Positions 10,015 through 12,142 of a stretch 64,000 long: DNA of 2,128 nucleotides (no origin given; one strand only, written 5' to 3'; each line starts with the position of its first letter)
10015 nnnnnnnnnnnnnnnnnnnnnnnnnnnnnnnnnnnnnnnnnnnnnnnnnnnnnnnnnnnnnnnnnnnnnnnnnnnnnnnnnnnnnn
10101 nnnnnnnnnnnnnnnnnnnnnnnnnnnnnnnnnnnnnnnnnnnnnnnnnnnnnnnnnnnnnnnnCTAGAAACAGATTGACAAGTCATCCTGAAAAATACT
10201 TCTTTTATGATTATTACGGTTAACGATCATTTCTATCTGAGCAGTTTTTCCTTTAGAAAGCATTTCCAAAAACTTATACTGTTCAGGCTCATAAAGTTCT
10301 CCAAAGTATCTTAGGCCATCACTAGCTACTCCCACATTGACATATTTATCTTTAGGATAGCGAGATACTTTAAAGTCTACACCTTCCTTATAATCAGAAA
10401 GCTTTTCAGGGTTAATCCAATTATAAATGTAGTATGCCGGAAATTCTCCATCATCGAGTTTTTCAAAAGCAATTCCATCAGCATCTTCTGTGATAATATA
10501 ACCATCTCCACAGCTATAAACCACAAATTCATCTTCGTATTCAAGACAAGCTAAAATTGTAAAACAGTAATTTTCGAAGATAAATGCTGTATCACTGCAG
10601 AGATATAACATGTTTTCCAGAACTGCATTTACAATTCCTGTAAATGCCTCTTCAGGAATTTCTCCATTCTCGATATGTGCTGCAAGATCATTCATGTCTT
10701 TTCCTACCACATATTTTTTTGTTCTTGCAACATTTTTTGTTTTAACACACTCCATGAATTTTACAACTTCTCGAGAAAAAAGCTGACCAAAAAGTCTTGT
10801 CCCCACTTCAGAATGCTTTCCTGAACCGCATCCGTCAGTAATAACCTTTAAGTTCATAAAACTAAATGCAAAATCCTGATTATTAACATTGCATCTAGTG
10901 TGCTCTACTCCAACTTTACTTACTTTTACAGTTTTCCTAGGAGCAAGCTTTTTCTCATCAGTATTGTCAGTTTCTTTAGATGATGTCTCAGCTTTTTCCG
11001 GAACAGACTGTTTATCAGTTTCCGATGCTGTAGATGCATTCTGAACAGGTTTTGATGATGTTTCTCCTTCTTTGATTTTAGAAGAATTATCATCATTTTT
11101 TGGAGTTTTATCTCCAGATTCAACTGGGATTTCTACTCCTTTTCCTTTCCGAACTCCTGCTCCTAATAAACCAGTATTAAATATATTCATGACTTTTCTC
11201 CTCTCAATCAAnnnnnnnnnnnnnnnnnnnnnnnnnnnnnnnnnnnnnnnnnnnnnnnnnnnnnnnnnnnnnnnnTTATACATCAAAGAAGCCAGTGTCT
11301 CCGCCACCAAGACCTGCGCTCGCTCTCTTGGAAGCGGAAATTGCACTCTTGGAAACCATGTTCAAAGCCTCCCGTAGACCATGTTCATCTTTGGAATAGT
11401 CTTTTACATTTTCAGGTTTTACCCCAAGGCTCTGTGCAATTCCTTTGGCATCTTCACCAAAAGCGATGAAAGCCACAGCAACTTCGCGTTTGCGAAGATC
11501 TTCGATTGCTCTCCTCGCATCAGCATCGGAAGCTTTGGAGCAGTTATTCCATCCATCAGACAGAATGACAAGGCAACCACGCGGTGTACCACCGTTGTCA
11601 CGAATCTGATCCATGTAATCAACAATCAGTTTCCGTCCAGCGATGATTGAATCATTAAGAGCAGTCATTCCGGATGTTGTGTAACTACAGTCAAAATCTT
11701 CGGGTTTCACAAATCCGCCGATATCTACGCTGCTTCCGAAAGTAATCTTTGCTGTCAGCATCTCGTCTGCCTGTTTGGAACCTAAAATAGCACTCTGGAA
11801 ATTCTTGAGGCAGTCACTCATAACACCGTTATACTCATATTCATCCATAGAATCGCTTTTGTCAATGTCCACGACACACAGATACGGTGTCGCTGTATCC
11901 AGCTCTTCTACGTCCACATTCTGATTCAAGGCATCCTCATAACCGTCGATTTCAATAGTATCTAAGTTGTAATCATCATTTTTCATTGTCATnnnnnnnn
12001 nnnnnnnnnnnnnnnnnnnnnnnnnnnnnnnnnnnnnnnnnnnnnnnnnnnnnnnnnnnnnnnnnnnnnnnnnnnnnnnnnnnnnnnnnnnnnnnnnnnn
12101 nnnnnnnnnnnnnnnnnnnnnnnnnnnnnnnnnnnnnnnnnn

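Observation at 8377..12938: Nicotinamidase co-operonic with a vWA / PP2C phosphatase / Ser-Thr kinase (YegIKL- or TerY-P-like) triad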

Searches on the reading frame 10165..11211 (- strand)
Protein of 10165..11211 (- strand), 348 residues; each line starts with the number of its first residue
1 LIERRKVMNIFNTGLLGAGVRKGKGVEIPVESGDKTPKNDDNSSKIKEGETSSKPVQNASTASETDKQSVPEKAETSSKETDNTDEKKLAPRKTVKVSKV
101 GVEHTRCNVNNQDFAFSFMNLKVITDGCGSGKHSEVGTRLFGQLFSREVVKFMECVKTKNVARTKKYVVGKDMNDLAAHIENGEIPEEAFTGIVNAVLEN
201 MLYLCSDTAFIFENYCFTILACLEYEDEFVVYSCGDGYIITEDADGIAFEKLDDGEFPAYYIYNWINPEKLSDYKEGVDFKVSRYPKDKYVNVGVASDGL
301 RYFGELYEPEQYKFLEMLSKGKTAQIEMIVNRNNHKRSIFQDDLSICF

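Call 3: search_protein_families(library=pfam, proteins=[window:10165-11211:-])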
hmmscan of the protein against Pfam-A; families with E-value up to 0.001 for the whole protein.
window:10165-11211:- (348 aa): 1 family
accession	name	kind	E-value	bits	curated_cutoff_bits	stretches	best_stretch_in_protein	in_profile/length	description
PF13672.11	PP2C_2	-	2.7e-10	40.6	24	1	100-310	1-182/209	Protein phosphatase 2C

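Call 6: search_protein_families(library=phrogs, proteins=[window:10165-11211:-], max_evalue=0.01)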
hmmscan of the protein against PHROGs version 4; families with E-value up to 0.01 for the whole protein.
window:10165-11211:- (348 aa): 0 families

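Call 9: search_protein_families(library=padloc, proteins=[window:10165-11211:-], max_evalue=0.01)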
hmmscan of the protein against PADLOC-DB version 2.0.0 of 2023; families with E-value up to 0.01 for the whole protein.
window:10165-11211:- (348 aa): 1 family
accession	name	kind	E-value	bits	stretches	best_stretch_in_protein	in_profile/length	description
PDLC04138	mad6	-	0.0083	13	1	53-208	319-471/659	mads_6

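Call 10: search_protein_families(library=ncbifam, proteins=[window:10165-11211:-], max_evalue=0.01)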
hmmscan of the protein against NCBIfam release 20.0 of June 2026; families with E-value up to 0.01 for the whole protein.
window:10165-11211:- (348 aa): 0 families

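Call 62: search_solved_structures(query=A7, max_evalue=1)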
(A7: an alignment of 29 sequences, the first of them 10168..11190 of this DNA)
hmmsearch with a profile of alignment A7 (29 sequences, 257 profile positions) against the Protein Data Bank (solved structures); distinct sequences matched with E-value up to 1: 18.
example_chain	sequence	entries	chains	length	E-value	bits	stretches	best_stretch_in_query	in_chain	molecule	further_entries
7rdr_A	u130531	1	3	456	1.6e-06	30.8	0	60-120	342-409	Circular tendon repeat protein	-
6ihv_A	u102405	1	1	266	5.7e-06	29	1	23-220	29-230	Phosphorylated protein phosphatase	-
6ihw_A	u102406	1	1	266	7.2e-06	28.6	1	23-220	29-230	Phosphorylated protein phosphatase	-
5f1m_A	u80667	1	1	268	7.8e-06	28.5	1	26-220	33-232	Phosphorylated protein phosphatase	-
6ihs_A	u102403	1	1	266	8.4e-06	28.4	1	23-220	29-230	Phosphorylated protein phosphatase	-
6ihr_A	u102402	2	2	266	8.5e-06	28.4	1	23-220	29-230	Phosphorylated protein phosphatase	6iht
6ihl_A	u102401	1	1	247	9.6e-06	28.2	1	25-220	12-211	Phosphorylated protein phosphatase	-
6ihu_A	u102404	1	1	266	1e-05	28.1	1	23-220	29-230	Phosphorylated protein phosphatase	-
5d2u_A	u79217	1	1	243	0.0011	21.5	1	32-144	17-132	Protein serin-threonin phosphatase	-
5iti_A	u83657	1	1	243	0.0049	19.4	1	32-144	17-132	Protein serin-threonin phosphatase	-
2j82_A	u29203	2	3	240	0.005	19.3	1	32-144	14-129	PROTEIN SERINE-THREONINE PHOSPHATASE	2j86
2xzv_A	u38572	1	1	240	0.011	18.2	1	32-144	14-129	PROTEIN SERIN-THREONIN PHOSPHATASE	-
3t91_A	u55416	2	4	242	0.011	18.2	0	175-256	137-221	Stage II sporulation protein E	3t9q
5ucg_A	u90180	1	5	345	0.036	16.5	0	177-256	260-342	Stage II sporulation protein E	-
5mqh_A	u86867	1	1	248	0.048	16.1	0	176-256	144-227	Serine phosphatase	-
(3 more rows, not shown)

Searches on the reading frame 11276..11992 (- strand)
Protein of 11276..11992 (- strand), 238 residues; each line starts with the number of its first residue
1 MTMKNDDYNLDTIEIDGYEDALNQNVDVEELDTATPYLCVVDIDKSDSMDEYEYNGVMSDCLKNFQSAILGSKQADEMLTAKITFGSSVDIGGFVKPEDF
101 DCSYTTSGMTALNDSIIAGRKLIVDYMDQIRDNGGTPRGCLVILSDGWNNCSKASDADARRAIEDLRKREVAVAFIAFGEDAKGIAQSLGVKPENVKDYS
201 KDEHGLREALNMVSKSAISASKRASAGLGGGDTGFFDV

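Call 3: search_protein_families(library=pfam, proteins=[window:11276-11992:-])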
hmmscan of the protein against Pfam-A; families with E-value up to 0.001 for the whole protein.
window:11276-11992:- (238 aa): 0 families

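Call 5: search_protein_families(library=pfam, proteins=[window:11276-11992:-], max_evalue=10)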
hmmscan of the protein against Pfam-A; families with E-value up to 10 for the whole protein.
window:11276-11992:- (238 aa): 2 families
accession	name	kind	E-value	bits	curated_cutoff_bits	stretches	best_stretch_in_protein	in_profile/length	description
PF00092.34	VWA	-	0.0011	19.6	23.8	1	103-194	72-155/174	von Willebrand factor type A domain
PF00196.25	GerE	-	0.15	12.1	23.5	1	168-199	5-37/57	Bacterial regulatory proteins, luxR family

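Call 6: search_protein_families(library=phrogs, proteins=[window:11276-11992:-], max_evalue=0.01)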
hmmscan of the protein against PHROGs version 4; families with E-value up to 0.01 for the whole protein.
window:11276-11992:- (238 aa): 2 families
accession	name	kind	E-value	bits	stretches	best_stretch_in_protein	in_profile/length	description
phrog_7371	-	unknown function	1.6e-09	38.7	1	102-223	71-183/204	-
phrog_26613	-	unknown function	0.0099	16.2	0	104-210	93-195/345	-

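Call 9: search_protein_families(library=padloc, proteins=[window:11276-11992:-], max_evalue=0.01)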
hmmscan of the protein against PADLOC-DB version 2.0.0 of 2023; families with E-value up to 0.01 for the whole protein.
window:11276-11992:- (238 aa): 0 families

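Call 10: search_protein_families(library=ncbifam, proteins=[window:11276-11992:-], max_evalue=0.01)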
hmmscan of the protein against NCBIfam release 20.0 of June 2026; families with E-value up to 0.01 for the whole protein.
window:11276-11992:- (238 aa): 0 families

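Call 60: search_solved_structures(query=A5, max_evalue=1)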
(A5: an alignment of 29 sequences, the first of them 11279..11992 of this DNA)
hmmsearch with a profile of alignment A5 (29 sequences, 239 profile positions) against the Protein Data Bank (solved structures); distinct sequences matched with E-value up to 1: 15.
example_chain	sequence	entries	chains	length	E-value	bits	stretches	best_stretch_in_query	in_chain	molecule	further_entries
8fjf_A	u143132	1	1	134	1.8e-05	27.7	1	143-218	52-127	H10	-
9c4f_I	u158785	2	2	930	0.0025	20.7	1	32-164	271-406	Inter-alpha-trypsin inhibitor heavy chain H4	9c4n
9vlg_A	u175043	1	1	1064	0.0073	19.2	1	31-155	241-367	Isoform 2 of Voltage-dependent calcium channel subunit alpha-2/delta-1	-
6jp8_F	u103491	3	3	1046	0.0077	19.1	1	31-155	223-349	Voltage-dependent calcium channel subunit alpha-2/delta-1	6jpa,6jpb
8eog_D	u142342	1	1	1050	0.0078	19.1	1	31-155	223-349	Voltage-dependent calcium channel subunit alpha-2/delta-1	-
8hlp_F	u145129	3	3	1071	0.0078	19.1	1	31-155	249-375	Voltage-dependent calcium channel subunit alpha-2/delta-1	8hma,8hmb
7xlq_D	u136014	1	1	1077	0.0079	19.1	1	31-155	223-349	Voltage-dependent calcium channel subunit alpha-2/delta-1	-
6jp5_F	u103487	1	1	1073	0.008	19.1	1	31-155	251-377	Voltage-dependent calcium channel subunit alpha-2/delta-1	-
7jpk_F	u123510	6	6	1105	0.0084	19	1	31-155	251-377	Voltage-dependent calcium channel subunit alpha-2/delta-1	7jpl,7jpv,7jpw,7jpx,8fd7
8e56_F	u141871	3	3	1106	0.0084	19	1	31-155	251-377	Voltage-dependent calcium channel subunit alpha-2/delta-1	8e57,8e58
5gjv_F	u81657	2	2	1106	0.0084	19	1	31-155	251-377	Voltage-dependent calcium channel subunit alpha-2/delta-1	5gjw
4j0e_A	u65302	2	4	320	0.13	15.1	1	177-238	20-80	Probable 3-hydroxyacyl-CoA dehydrogenase F54C8.1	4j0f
8s05_A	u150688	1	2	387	0.13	15.1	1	27-120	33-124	Conserved protein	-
1na5_A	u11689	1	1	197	0.27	14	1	36-145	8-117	Integrin alpha-M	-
6hmj_A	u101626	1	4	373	0.31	13.9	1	131-184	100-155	Putative PAS/PAC sensor protein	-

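Call 64: search_protein_families(library=padloc, alignment_id=A5, max_evalue=0.01)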
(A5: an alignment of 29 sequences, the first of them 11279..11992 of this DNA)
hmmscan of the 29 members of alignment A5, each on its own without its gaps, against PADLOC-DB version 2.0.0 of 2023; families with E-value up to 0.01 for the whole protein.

A. member 1, window:11279-11992:- (238 aa): 0 families

B. families by the number of members that match (of 29 scanned): 3 families
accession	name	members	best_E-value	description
PDLC04518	PDC-M21C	1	0.00087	-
PDLC02689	Orf5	1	0.0023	Orf5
PDLC04210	HEC-01B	1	0.0027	-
